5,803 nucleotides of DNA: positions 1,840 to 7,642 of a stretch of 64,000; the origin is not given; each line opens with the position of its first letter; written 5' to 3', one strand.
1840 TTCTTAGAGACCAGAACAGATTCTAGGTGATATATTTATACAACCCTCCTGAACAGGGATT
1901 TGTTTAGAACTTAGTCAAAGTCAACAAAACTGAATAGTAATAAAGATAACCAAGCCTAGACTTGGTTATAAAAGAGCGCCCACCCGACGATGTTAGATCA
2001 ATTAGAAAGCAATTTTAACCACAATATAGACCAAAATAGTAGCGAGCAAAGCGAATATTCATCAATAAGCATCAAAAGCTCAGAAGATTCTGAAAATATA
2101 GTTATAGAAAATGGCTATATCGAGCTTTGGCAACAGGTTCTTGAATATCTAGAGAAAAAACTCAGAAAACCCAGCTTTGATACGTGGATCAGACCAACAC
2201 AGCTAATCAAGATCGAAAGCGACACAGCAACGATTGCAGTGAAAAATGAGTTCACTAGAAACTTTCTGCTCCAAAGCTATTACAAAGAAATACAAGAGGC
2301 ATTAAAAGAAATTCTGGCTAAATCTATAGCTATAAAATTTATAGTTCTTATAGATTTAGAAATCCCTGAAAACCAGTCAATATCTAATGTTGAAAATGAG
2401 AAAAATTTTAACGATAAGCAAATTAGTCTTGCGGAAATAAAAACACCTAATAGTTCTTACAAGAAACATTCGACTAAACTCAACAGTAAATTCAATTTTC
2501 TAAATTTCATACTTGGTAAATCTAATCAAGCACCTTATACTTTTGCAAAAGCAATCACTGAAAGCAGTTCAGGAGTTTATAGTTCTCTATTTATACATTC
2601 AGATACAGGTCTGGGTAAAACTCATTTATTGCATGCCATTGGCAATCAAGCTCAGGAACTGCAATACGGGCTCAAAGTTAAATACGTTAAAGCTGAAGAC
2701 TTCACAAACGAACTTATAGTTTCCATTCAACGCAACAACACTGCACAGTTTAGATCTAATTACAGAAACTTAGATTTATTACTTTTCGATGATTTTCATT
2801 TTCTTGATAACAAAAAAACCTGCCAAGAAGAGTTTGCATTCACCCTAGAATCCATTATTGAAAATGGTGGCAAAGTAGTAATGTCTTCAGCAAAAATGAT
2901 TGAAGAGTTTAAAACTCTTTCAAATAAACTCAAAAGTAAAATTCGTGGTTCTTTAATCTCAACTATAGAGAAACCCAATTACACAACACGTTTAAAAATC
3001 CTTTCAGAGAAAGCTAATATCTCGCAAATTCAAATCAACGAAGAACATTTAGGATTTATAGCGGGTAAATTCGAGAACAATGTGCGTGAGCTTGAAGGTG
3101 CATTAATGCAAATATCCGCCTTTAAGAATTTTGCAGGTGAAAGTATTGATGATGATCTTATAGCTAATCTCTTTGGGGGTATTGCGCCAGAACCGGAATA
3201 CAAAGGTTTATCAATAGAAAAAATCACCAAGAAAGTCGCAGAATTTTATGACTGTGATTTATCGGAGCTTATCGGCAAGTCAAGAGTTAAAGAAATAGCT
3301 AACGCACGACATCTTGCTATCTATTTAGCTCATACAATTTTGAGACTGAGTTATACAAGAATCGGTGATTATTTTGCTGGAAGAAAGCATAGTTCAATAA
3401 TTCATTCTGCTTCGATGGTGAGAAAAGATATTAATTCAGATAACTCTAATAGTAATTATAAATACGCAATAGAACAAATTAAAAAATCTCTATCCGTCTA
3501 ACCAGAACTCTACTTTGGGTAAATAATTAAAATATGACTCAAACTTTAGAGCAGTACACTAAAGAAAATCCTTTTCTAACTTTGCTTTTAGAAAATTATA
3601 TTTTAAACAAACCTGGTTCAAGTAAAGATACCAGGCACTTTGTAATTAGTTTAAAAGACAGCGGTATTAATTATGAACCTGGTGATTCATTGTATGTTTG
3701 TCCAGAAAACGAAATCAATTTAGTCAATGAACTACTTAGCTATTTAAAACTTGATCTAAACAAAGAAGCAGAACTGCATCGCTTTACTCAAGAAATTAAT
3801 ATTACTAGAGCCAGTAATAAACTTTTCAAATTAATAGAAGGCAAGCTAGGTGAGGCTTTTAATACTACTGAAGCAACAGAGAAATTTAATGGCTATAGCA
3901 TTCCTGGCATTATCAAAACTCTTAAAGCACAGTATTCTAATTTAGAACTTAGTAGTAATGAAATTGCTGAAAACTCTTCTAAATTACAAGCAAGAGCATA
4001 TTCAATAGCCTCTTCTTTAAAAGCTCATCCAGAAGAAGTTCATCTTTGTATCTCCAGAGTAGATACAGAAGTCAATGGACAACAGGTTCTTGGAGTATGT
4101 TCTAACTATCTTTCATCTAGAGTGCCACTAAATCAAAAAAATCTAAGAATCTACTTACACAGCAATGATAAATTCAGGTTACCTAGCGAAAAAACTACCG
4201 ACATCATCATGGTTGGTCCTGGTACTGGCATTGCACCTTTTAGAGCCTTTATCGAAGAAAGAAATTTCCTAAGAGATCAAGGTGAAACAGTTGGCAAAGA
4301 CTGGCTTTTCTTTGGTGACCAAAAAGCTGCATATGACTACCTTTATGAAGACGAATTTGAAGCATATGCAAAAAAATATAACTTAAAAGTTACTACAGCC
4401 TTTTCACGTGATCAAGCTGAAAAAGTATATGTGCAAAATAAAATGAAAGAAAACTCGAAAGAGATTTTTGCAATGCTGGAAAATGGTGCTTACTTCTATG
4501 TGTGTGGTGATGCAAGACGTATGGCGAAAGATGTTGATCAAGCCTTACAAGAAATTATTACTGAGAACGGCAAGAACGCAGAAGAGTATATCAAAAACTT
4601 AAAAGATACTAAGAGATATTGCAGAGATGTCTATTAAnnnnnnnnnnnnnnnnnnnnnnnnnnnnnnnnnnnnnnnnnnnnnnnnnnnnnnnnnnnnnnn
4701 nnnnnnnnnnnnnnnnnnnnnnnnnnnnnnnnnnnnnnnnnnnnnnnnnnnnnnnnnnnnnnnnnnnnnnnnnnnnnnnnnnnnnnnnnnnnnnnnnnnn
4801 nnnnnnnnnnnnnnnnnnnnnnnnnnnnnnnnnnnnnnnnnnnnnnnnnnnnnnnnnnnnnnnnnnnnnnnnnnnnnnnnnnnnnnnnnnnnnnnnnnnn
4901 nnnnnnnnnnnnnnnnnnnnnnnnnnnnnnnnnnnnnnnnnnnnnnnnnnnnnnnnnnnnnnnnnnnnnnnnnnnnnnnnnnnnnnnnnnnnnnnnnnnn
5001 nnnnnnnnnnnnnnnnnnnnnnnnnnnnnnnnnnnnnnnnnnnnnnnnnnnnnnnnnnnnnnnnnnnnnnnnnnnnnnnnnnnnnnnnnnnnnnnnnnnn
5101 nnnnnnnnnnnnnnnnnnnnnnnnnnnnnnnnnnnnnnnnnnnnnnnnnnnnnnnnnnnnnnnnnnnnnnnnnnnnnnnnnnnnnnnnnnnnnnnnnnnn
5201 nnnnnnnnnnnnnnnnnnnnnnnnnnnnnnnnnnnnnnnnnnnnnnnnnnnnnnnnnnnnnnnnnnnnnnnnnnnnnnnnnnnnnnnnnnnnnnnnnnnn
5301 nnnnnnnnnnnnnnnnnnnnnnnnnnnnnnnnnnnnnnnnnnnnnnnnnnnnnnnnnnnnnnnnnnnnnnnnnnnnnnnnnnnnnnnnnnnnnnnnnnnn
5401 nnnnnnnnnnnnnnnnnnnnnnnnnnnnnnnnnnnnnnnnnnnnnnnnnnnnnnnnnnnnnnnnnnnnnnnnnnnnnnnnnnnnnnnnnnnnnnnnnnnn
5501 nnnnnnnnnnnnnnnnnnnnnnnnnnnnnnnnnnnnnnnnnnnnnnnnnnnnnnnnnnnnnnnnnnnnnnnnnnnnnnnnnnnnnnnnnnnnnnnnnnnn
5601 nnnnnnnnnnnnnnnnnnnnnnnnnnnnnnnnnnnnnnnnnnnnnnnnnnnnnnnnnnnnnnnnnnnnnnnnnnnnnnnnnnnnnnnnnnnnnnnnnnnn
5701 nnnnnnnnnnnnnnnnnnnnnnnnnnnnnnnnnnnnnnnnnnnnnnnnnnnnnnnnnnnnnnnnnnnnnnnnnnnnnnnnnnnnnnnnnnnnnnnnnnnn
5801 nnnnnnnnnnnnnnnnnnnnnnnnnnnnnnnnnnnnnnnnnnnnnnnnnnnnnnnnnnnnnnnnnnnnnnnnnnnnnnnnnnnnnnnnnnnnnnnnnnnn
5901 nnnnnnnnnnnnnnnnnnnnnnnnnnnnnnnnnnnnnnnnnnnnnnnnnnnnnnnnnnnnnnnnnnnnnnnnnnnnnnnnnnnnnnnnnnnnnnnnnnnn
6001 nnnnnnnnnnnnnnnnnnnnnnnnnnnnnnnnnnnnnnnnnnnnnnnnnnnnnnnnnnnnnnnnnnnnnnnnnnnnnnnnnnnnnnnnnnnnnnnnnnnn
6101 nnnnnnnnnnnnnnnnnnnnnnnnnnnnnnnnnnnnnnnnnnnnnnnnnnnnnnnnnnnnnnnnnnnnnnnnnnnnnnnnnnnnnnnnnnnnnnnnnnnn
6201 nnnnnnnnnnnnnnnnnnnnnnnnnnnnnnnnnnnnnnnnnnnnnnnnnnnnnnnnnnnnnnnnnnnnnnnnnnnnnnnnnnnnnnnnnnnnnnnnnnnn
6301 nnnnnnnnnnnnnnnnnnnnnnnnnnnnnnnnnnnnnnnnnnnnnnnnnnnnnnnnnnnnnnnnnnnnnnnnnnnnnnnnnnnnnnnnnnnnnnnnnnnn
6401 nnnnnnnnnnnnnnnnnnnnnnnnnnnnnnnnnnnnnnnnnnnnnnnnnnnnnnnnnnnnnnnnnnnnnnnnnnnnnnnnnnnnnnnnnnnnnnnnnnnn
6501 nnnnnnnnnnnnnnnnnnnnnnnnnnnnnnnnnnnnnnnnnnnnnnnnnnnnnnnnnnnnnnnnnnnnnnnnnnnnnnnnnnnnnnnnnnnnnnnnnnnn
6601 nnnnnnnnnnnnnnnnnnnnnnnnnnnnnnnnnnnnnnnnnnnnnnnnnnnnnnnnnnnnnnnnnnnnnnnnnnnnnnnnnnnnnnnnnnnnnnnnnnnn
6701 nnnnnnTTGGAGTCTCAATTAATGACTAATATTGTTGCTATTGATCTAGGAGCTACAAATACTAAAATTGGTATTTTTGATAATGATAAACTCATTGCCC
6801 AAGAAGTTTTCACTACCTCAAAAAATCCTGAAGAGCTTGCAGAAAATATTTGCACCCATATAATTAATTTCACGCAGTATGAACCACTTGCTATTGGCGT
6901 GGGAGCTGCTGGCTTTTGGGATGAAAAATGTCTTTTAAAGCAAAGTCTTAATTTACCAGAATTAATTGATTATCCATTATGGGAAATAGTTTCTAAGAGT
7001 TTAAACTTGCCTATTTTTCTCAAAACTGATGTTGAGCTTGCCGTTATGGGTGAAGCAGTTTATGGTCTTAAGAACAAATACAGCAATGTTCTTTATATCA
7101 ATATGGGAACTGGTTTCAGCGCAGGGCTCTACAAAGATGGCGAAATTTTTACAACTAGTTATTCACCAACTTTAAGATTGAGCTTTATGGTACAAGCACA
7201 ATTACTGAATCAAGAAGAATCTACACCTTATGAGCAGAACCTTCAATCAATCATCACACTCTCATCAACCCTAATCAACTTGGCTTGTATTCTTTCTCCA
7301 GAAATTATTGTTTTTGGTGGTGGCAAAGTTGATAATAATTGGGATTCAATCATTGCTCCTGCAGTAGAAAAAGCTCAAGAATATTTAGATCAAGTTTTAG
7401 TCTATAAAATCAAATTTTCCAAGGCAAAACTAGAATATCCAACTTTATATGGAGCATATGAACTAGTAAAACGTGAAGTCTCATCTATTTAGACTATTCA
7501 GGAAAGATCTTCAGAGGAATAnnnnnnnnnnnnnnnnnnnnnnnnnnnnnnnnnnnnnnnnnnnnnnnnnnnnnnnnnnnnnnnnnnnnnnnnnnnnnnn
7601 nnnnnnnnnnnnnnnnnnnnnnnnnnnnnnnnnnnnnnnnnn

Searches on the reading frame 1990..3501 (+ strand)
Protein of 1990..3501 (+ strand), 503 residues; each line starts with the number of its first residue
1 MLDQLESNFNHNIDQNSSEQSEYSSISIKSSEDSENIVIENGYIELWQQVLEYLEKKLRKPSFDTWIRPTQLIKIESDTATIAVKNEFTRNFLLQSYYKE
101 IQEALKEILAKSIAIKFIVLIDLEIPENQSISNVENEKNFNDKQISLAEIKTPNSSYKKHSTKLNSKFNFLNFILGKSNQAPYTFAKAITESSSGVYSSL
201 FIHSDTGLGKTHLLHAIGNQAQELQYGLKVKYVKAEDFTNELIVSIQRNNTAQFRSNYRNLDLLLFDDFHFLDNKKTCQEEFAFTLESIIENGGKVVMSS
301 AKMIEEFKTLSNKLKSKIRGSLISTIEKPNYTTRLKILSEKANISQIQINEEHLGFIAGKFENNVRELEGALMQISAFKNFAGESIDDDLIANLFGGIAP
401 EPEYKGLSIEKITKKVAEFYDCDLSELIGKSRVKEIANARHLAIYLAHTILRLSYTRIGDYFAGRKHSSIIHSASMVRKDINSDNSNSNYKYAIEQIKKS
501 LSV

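Call 18: search_protein_families(library=pfam, proteins=[window:1990-3501:+], max_evalue=0.00001)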
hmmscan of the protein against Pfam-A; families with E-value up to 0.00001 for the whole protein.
window:1990-3501:+ (503 aa): 4 families
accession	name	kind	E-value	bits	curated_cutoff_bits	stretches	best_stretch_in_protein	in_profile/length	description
PF00308.24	Bac_DnaA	-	2.4e-46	158.3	23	1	164-322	1-159/162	Bacterial DnaA ATPAse domain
PF08299.17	Bac_DnaA_C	-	3.5e-20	72.2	31.5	1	409-474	1-66/69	Bacterial dnaA protein helix-turn-helix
PF11638.13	DnaA_N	-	1.3e-16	60.4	24.6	1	45-106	2-64/65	DnaA N-terminal domain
PF01695.23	IstB_IS21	-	2.3e-07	31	24.1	1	204-308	99-200/238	IstB-like ATP binding protein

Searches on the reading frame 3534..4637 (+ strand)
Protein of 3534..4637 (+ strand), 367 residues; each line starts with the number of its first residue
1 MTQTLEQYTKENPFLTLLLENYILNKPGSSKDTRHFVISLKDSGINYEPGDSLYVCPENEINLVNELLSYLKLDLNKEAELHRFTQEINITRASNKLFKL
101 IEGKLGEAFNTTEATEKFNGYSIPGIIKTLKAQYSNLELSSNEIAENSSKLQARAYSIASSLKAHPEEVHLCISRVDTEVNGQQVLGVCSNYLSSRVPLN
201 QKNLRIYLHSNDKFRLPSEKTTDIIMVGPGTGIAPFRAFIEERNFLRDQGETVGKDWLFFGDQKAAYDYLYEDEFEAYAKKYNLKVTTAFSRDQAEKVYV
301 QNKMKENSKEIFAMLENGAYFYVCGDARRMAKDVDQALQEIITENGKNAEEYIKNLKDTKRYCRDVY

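Call 18: search_protein_families(library=pfam, proteins=[window:3534-4637:+], max_evalue=0.00001)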
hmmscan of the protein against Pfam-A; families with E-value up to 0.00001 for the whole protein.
window:3534-4637:+ (367 aa): 2 families
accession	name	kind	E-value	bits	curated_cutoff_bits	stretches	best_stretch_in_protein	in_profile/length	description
PF00667.26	FAD_binding_1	-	3.1e-26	92.8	32.3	2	9-82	4-79/222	FAD binding domain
PF00175.26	NAD_binding_1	-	1.3e-16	61.6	22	1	226-335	1-108/109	Oxidoreductase NAD-binding domain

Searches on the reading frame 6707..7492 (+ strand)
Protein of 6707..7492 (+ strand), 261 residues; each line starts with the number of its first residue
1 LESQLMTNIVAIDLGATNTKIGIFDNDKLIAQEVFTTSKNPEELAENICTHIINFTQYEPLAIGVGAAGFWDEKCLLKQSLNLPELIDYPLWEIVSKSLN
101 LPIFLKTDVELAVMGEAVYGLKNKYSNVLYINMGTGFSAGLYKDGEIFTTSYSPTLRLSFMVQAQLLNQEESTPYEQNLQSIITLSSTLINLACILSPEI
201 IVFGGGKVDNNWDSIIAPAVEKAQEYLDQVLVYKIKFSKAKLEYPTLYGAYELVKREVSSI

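Call 18: search_protein_families(library=pfam, proteins=[window:6707-7492:+], max_evalue=0.00001)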
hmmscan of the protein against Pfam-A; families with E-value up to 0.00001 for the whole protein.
window:6707-7492:+ (261 aa): 1 family
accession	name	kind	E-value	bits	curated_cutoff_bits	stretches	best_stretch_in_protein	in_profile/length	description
PF00480.26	ROK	-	1e-21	78.1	22.9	1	10-149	2-146/294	ROK family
